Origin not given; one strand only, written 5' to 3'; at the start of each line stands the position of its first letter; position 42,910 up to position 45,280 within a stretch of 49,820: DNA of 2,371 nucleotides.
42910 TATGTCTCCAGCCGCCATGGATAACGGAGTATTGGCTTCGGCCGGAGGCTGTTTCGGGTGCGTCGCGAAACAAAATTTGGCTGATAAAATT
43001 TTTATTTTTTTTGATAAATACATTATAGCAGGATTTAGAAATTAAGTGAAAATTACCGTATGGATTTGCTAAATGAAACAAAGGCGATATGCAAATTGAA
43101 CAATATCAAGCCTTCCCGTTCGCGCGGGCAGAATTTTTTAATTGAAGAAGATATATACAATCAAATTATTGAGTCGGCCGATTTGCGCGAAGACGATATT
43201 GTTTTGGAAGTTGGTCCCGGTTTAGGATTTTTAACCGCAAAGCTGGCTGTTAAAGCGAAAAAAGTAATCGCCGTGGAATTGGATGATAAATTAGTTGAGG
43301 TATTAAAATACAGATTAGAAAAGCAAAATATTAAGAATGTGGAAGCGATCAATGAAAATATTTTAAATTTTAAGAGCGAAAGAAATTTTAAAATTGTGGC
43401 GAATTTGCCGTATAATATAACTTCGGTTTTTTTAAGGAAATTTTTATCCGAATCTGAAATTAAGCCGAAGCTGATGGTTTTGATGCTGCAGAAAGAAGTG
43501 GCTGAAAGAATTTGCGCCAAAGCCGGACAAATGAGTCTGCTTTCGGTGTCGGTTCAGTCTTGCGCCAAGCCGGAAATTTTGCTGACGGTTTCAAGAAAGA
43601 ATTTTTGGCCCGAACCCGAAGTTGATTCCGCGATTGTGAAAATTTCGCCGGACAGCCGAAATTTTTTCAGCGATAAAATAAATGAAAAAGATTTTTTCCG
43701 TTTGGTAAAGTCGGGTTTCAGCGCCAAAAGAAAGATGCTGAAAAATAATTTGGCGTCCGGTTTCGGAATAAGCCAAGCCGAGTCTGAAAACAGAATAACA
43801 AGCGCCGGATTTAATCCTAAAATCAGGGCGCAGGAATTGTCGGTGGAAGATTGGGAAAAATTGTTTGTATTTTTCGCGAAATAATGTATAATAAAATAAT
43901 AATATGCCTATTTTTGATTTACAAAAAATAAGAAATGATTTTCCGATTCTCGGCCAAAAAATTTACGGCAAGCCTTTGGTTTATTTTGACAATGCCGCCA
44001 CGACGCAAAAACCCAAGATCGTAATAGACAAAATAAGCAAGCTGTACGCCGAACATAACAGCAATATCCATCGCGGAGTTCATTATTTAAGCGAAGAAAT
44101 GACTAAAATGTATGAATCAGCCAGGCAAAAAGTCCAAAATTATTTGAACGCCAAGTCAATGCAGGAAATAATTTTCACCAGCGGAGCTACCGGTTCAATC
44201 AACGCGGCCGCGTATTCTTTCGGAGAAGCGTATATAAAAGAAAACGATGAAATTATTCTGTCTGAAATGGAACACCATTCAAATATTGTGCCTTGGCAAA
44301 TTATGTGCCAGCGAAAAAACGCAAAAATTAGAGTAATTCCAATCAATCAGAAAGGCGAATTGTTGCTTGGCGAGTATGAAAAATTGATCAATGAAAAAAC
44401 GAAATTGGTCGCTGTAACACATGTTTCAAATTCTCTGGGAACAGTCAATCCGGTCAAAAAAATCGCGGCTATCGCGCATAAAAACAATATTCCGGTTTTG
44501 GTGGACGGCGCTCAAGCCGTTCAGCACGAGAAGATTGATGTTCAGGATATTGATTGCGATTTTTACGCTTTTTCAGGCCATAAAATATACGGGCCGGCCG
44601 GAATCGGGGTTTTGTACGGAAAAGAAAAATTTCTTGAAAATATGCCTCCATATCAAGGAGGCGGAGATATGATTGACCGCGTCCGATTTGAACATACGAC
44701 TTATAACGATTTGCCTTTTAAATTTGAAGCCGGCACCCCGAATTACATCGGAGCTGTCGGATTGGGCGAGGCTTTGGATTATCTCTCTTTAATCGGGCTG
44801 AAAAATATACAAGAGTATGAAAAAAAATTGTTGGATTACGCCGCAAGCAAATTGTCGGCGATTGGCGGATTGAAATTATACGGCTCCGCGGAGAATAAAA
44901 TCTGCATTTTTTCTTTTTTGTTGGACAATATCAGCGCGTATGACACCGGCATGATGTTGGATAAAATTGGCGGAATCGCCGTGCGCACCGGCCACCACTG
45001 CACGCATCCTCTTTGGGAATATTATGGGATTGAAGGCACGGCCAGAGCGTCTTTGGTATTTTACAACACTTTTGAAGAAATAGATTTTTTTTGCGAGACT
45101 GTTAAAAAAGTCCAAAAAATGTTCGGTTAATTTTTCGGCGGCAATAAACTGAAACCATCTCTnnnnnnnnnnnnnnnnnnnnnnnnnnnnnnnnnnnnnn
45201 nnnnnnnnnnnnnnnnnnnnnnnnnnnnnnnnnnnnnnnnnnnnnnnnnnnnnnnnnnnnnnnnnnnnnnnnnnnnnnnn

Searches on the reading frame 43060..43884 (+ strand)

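Call 61: search_protein_families(library=pfam, proteins=[window:43060-43884:+], max_evalue=0.0001)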
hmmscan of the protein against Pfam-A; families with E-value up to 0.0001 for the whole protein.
window:43060-43884:+ (274 aa): 4 families
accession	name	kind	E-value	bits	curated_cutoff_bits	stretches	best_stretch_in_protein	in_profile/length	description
PF00398.26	RrnaAD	-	6.2e-56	189.9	24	1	20-273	6-262/263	Ribosomal RNA adenine dimethylase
PF13649.12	Methyltransf_25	-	1.2e-06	29.5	27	1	48-114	1-69/97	Methyltransferase domain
PF13847.12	Methyltransf_31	-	4.4e-06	26.9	27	1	44-113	3-78/145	Methyltransferase domain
PF01135.25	PCMT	-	4.5e-05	23.8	20.3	1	36-96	65-128/210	Protein-L-isoaspartate(D-aspartate) O-methyltransferase (PCMT)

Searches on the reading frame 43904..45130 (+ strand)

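Call 61: search_protein_families(library=pfam, proteins=[window:43904-45130:+], max_evalue=0.0001)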
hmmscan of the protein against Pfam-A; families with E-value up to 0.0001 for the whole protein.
window:43904-45130:+ (408 aa): 5 families
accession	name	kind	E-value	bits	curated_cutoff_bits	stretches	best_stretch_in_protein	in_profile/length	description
PF00266.25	Aminotran_5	-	1.1e-146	489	21.5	1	26-395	1-370/371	Aminotransferase class-V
PF00155.27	Aminotran_1_2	-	1.3e-09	38.2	19.7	1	70-243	44-237/361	Aminotransferase class I and II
PF01212.27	Beta_elim_lyase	-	3.9e-07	30.1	27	1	104-246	64-218/288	Beta-eliminating lyase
PF01053.26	Cys_Met_Meta_PP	-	5e-06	25.7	27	1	100-203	77-175/381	Cys/Met metabolism PLP-dependent enzyme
PF01041.23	DegT_DnrJ_EryC1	-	2.9e-05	23.9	19.8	1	88-207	41-151/360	DegT/DnrJ/EryC1/StrS aminotransferase family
